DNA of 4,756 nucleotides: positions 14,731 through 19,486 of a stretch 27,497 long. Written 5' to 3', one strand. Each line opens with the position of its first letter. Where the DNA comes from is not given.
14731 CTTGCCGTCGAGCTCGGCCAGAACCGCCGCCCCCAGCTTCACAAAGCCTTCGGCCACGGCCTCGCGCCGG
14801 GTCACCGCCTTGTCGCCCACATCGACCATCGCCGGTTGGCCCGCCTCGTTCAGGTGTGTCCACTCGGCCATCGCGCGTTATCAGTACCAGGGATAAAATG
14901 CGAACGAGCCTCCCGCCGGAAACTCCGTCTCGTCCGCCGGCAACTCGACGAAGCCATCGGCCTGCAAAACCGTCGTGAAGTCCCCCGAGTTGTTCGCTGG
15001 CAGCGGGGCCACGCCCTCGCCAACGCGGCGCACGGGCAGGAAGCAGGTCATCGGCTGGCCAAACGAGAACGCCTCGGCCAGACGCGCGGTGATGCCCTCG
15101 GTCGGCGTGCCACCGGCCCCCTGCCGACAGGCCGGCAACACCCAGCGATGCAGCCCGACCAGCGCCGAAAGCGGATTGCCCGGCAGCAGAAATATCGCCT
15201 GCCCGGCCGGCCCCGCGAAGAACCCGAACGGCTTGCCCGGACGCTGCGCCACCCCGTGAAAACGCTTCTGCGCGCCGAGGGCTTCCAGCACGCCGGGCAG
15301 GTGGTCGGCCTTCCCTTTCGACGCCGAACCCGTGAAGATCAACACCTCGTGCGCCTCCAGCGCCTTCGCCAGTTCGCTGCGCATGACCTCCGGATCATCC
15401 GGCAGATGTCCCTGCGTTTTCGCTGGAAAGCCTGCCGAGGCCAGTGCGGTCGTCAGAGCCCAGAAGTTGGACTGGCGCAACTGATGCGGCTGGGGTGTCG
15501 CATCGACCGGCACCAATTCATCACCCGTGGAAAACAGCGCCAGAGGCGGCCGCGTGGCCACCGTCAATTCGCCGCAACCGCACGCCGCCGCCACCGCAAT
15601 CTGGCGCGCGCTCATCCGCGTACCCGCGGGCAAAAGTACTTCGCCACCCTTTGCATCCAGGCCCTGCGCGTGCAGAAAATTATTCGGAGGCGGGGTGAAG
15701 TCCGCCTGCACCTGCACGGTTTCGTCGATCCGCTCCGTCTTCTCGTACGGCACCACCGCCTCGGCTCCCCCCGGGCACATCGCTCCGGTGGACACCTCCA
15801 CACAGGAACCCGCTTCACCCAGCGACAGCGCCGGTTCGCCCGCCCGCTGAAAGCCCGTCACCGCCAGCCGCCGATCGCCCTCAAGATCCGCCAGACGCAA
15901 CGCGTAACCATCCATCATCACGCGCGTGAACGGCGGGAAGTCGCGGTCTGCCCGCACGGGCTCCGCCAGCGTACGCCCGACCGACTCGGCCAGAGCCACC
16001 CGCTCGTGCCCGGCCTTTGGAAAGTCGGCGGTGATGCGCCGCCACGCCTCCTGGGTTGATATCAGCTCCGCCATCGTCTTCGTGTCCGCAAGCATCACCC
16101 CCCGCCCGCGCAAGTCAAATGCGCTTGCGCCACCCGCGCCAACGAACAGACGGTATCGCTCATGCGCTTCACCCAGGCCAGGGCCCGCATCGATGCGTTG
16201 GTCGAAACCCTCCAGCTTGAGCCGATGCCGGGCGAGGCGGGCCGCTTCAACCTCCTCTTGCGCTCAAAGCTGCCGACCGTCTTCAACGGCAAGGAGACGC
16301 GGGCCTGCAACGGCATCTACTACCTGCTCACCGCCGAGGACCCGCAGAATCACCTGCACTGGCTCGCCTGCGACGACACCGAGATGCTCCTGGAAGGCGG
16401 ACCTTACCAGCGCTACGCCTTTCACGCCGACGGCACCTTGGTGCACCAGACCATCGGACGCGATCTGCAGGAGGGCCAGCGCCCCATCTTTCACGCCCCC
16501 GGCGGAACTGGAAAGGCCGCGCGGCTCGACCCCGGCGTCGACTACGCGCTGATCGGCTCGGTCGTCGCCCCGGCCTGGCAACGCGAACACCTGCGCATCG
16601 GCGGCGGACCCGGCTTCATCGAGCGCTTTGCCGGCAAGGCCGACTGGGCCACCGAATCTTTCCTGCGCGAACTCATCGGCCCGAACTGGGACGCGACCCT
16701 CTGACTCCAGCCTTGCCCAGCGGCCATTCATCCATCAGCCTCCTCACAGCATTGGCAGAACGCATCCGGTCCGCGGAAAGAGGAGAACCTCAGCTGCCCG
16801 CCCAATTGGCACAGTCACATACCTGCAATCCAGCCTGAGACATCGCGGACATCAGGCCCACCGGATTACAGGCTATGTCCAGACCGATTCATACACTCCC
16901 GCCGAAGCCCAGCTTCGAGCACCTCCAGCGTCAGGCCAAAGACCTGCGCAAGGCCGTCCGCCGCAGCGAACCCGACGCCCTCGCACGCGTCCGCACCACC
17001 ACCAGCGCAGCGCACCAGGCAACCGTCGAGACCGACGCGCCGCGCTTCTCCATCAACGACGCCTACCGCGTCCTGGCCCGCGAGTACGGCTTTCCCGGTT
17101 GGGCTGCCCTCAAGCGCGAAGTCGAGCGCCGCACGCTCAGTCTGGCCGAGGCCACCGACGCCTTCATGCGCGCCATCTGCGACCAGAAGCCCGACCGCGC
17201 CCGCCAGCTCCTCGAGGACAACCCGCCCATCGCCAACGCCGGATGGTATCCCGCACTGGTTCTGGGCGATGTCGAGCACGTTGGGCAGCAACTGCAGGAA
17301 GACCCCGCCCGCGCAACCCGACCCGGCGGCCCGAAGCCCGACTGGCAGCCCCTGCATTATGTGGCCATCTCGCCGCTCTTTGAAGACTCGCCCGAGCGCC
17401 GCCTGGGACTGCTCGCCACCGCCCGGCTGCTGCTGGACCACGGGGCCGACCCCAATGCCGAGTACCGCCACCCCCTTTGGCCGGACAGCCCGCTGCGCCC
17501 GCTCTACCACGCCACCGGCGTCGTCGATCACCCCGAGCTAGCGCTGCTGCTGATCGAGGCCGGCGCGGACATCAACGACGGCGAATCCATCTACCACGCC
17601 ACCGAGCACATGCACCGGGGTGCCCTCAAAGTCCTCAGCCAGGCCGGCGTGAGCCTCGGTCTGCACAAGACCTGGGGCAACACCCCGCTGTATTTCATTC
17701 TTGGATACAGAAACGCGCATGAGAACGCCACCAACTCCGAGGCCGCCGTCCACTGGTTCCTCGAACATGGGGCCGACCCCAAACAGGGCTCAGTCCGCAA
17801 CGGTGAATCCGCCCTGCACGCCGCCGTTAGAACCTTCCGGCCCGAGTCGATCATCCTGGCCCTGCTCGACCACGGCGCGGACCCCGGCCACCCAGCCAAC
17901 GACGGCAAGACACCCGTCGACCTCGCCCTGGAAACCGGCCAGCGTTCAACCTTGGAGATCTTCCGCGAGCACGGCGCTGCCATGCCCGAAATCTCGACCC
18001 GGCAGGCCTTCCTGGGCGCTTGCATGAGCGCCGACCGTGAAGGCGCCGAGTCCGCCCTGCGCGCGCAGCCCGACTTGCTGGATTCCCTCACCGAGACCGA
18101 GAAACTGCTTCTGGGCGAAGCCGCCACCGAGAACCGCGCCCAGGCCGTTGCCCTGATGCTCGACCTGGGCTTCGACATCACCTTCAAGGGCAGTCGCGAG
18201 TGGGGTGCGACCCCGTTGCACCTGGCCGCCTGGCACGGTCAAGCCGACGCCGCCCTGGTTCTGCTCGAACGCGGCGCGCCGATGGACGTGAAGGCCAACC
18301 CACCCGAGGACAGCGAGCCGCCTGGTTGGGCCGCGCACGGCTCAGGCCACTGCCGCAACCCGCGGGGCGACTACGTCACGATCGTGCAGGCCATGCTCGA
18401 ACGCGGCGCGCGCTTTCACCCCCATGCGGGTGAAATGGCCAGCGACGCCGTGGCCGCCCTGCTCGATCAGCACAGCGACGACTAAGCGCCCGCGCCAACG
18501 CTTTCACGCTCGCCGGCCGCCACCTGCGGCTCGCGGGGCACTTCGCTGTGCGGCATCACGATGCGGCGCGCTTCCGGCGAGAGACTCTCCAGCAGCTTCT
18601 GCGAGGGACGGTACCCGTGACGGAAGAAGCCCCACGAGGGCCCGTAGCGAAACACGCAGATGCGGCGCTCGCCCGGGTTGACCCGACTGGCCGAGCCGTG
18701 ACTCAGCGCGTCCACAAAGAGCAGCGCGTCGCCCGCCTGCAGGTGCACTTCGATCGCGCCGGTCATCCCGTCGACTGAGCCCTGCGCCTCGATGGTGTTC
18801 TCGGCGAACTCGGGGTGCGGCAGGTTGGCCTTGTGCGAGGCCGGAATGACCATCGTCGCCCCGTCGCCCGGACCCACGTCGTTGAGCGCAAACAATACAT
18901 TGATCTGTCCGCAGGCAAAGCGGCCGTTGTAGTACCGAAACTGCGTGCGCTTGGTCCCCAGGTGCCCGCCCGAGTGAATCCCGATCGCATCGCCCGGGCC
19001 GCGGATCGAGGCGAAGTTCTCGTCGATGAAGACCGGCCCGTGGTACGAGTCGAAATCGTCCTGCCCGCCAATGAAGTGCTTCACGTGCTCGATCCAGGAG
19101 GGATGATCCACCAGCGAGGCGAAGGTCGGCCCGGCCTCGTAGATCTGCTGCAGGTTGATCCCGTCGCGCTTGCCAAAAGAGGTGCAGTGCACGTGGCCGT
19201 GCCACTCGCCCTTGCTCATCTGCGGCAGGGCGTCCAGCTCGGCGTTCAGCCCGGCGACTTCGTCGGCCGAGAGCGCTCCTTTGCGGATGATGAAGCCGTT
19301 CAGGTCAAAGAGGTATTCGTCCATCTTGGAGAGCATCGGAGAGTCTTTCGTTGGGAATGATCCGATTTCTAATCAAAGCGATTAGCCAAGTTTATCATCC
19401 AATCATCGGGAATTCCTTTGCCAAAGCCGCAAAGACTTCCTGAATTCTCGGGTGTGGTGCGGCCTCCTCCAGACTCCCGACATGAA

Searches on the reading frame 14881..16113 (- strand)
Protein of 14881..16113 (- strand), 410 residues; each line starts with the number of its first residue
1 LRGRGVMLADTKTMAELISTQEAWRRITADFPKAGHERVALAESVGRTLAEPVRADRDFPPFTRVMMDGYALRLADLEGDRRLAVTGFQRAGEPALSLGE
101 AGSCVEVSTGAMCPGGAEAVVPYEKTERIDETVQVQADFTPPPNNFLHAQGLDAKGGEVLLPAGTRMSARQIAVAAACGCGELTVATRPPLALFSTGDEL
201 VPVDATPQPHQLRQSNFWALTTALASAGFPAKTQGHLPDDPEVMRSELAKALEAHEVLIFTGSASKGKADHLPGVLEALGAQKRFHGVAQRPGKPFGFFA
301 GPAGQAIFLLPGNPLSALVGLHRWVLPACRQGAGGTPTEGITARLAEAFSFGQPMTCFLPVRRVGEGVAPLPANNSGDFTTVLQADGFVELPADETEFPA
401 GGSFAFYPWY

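Call 18: search_protein_families(library=pfam, proteins=[window:14881-16113:-], max_evalue=0.001)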
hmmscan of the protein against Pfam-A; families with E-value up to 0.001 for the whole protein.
window:14881-16113:- (410 aa): 3 families
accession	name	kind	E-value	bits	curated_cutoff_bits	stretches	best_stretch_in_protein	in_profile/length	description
PF03453.22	MoeA_N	-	4.2e-38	131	30.8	1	18-179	1-160/160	MoeA N-terminal region (domain I and II)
PF00994.29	MoCF_biosynth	-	4.2e-23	82.1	26.6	1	193-330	2-143/144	Probable molybdopterin binding domain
PF03454.20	MoeA_C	-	3.4e-10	40.4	22.1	1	342-409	1-72/72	MoeA C-terminal region (domain IV)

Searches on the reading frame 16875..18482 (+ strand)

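Call 60: search_protein_families(library=pfam, proteins=[window:16875-18482:+], max_evalue=0.001)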
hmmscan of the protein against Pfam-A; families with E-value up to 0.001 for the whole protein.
window:16875-18482:+ (536 aa): 5 families
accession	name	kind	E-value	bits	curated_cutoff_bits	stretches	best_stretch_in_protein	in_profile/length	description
PF12796.13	Ank_2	-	3.2e-23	82.5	27.3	3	287-368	8-84/90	Ankyrin repeats (3 copies)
PF00023.36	Ank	-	1.1e-20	73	21.1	1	444-473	2-31/33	Ankyrin repeat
PF13637.12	Ank_4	-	2.2e-16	60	22.7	0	416-464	4-50/50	Ankyrin repeats (many copies)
PF13606.12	Ank_3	-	2.4e-15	55.3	22.3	0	309-337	1-28/30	Ankyrin repeat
PF13857.12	Ank_5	-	3.1e-13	50.2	27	1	440-469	12-41/56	Ankyrin repeats (many copies)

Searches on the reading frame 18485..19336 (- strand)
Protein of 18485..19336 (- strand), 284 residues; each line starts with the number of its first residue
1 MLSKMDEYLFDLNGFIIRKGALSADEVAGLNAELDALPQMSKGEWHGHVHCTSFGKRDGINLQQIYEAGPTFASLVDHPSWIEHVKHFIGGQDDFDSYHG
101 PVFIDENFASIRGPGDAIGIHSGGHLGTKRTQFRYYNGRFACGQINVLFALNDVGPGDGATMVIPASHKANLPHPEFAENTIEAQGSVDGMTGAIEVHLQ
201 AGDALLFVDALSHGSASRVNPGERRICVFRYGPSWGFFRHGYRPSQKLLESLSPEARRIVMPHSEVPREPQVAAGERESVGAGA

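Call 60: search_protein_families(library=pfam, proteins=[window:18485-19336:-], max_evalue=0.001)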
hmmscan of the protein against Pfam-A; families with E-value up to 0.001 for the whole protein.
window:18485-19336:- (284 aa): 1 family
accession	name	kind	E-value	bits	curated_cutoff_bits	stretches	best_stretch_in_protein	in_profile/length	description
PF05721.19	PhyH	-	3.5e-18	67.1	22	1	10-225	1-212/213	Phytanoyl-CoA dioxygenase (PhyH)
